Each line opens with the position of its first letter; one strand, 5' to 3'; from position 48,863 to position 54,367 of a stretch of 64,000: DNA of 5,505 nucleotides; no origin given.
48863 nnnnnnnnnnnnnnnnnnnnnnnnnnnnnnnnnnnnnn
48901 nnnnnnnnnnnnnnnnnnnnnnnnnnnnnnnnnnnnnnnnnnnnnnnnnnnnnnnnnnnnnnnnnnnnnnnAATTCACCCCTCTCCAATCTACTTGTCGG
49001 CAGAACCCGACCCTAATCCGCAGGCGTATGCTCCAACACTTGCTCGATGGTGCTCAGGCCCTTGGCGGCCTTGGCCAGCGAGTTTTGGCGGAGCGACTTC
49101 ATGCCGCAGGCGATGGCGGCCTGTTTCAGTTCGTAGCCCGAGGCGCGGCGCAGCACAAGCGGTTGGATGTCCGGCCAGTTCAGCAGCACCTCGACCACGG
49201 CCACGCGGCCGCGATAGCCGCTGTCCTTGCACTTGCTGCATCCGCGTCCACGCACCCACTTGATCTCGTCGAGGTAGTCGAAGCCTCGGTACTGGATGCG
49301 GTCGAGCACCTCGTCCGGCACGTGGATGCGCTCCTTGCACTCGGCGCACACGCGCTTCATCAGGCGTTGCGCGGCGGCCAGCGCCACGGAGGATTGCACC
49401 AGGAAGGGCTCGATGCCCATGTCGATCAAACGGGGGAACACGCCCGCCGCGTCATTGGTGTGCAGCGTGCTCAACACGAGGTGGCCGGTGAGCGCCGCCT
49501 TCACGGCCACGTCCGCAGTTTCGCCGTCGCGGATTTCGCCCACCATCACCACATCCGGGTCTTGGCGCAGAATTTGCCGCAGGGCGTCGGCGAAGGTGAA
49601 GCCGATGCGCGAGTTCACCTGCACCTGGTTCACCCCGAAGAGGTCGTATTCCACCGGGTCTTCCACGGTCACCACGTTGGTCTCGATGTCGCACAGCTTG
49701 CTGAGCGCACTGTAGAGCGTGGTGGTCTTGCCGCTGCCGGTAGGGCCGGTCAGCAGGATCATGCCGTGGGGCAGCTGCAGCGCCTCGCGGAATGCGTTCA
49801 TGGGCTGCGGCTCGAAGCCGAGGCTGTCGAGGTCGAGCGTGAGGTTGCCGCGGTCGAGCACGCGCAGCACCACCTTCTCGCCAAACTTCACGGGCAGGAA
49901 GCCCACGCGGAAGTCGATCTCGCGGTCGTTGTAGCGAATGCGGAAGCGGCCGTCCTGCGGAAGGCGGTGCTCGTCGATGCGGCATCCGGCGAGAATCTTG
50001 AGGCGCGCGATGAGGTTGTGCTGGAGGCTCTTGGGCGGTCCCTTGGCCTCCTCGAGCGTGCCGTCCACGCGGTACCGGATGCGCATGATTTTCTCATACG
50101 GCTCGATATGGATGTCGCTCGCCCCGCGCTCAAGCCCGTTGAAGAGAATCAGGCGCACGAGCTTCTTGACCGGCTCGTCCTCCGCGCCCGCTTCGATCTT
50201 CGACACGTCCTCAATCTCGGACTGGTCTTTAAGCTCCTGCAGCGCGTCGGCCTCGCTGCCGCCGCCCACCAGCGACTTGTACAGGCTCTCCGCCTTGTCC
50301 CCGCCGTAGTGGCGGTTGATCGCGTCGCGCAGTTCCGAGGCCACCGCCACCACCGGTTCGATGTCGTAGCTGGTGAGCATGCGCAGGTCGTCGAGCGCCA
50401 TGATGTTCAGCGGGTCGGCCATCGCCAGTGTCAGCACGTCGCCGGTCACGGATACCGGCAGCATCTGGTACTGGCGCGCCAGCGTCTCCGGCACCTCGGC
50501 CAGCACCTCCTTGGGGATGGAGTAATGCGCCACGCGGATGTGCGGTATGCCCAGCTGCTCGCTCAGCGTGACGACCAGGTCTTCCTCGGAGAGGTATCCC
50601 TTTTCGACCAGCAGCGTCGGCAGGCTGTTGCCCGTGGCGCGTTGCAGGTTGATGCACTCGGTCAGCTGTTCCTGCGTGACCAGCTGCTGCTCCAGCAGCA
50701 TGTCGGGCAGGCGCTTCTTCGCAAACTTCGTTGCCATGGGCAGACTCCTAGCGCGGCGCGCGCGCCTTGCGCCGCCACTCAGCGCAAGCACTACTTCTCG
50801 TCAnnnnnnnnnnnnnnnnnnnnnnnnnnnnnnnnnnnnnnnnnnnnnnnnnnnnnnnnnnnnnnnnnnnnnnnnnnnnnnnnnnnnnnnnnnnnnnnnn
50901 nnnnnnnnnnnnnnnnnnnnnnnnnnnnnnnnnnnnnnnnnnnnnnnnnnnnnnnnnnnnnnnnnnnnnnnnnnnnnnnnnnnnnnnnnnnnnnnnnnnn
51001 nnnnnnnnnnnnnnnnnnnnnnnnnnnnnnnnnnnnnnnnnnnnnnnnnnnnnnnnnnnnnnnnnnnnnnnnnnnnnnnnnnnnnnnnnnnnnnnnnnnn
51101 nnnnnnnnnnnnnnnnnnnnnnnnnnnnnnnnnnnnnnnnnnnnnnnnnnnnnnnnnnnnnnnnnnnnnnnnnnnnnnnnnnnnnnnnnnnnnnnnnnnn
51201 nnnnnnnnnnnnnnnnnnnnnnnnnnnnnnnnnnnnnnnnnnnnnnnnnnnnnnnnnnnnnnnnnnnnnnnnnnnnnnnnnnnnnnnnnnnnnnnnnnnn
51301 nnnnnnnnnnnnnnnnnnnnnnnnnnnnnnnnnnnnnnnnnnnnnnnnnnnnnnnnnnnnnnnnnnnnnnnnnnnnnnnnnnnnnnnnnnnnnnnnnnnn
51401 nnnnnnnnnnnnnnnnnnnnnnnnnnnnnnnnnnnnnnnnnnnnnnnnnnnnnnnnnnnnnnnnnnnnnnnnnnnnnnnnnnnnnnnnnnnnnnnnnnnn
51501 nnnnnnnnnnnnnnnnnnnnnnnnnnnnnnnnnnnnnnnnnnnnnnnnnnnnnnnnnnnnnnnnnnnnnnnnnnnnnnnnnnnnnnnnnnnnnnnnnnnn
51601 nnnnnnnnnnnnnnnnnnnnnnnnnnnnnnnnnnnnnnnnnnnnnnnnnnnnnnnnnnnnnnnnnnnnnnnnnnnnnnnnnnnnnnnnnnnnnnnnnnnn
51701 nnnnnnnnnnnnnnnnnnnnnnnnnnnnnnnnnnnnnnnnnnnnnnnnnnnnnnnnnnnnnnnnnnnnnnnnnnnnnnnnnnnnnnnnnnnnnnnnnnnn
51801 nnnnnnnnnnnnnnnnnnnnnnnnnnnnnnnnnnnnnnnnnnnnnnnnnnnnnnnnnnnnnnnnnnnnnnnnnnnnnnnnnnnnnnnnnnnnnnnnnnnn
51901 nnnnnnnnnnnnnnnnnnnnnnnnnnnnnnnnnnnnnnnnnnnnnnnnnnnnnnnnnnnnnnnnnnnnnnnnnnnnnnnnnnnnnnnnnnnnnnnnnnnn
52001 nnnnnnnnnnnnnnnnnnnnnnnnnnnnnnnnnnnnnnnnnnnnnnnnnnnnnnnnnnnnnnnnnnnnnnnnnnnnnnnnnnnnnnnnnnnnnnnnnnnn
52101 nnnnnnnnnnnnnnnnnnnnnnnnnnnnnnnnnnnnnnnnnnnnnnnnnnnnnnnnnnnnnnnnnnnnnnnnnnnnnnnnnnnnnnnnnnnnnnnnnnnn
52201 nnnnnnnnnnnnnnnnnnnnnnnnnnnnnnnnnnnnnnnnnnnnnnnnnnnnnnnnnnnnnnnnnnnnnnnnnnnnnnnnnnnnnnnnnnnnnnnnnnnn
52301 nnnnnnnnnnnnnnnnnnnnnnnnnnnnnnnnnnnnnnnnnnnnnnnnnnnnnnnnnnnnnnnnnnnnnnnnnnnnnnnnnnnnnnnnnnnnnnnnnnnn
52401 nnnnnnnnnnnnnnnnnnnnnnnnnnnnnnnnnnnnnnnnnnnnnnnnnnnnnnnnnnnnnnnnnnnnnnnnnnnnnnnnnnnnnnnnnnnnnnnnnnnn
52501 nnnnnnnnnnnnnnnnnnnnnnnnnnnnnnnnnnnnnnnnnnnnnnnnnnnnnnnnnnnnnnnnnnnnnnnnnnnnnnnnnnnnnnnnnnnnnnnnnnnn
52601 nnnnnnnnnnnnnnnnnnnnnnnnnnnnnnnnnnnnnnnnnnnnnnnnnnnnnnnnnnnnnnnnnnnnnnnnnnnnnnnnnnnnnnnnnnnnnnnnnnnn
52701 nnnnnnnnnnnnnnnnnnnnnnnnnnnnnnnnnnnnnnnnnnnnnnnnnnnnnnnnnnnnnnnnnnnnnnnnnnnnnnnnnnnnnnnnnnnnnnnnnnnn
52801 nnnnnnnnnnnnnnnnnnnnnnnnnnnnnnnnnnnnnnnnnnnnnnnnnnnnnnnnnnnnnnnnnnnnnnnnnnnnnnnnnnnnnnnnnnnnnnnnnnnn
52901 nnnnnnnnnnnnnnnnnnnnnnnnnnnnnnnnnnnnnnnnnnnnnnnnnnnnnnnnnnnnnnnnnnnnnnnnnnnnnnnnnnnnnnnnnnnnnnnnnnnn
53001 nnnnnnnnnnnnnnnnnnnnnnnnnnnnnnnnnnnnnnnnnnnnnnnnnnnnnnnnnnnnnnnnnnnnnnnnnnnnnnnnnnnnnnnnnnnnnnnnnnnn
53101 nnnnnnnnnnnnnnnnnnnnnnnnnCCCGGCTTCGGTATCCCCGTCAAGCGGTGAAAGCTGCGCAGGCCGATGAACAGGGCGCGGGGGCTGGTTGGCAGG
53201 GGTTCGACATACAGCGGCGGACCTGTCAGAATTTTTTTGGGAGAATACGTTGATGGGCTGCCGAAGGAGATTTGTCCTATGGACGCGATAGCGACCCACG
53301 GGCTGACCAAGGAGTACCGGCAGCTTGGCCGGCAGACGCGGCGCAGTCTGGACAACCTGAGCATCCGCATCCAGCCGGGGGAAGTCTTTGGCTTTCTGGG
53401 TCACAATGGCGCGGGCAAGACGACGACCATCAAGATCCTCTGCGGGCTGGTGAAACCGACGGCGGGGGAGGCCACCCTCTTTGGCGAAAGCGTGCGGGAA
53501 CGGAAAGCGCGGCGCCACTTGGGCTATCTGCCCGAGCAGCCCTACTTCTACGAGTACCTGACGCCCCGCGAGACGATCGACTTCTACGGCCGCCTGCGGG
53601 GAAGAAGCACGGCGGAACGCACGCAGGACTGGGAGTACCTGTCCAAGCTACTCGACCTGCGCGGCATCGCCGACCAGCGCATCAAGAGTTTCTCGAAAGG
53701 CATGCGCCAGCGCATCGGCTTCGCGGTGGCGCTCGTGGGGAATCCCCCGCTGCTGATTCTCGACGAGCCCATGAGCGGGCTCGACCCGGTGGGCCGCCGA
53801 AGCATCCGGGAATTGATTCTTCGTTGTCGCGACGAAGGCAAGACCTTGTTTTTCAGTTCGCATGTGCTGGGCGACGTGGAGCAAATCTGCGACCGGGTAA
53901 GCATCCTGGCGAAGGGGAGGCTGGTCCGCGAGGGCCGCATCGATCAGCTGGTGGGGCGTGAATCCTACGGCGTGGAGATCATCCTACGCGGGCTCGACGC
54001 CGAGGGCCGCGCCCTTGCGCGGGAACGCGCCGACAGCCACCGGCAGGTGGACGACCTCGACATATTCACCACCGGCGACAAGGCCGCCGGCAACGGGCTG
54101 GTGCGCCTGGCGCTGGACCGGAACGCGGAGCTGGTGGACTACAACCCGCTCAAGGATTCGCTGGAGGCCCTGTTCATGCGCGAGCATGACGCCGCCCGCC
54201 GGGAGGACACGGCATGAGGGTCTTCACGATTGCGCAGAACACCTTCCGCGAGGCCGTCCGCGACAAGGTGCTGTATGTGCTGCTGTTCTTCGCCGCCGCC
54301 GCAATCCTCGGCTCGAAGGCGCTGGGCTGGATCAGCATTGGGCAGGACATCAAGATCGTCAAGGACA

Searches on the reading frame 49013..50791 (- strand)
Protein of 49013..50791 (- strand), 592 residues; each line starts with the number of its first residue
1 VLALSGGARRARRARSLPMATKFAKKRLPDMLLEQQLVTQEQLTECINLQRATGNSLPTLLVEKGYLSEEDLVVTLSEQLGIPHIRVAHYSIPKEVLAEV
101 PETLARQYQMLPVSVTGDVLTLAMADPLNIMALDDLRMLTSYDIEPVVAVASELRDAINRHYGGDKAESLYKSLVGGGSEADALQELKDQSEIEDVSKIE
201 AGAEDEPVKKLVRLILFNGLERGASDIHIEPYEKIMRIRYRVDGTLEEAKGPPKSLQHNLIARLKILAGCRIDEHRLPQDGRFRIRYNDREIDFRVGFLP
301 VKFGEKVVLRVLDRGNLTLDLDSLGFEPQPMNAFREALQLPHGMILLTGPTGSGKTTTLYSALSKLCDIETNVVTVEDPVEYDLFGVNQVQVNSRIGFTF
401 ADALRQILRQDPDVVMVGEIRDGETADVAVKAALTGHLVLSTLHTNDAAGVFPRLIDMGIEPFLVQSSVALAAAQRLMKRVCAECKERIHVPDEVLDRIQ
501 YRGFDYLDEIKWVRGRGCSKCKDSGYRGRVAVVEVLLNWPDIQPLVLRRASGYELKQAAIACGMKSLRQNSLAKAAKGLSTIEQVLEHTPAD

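Call 21: search_protein_families(library=pfam, proteins=[window:49013-50791:-])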
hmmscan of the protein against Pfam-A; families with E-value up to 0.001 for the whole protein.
window:49013-50791:- (592 aa): 4 families
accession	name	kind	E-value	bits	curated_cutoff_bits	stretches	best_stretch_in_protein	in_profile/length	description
PF00437.27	T2SSE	-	1.2e-129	432.6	24.9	1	203-586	3-369/370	Type II/IV secretion system protein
PF05157.20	MshEN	-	7.8e-24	83.9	23.1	1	80-167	1-89/90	MshEN domain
PF20720.3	nSTAND3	-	0.00033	20.8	27.2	1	336-383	9-58/155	Novel STAND NTPase 3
PF13401.12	AAA_22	-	0.00039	21.2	27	0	342-379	5-42/130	AAA domain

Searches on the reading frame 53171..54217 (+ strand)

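Call 21: search_protein_families(library=pfam, proteins=[window:53171-54217:+])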
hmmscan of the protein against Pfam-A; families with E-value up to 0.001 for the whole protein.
window:53171-54217:+ (348 aa): 2 families
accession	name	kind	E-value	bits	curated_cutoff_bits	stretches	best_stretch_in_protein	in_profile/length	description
PF00005.33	ABC_tran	-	6.4e-31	108.2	25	1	60-201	1-136/137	ABC transporter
PF13304.12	AAA_21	-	8.4e-12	46.2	27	1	169-231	233-298/304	AAA domain, putative AbiEii toxin, Type IV TA system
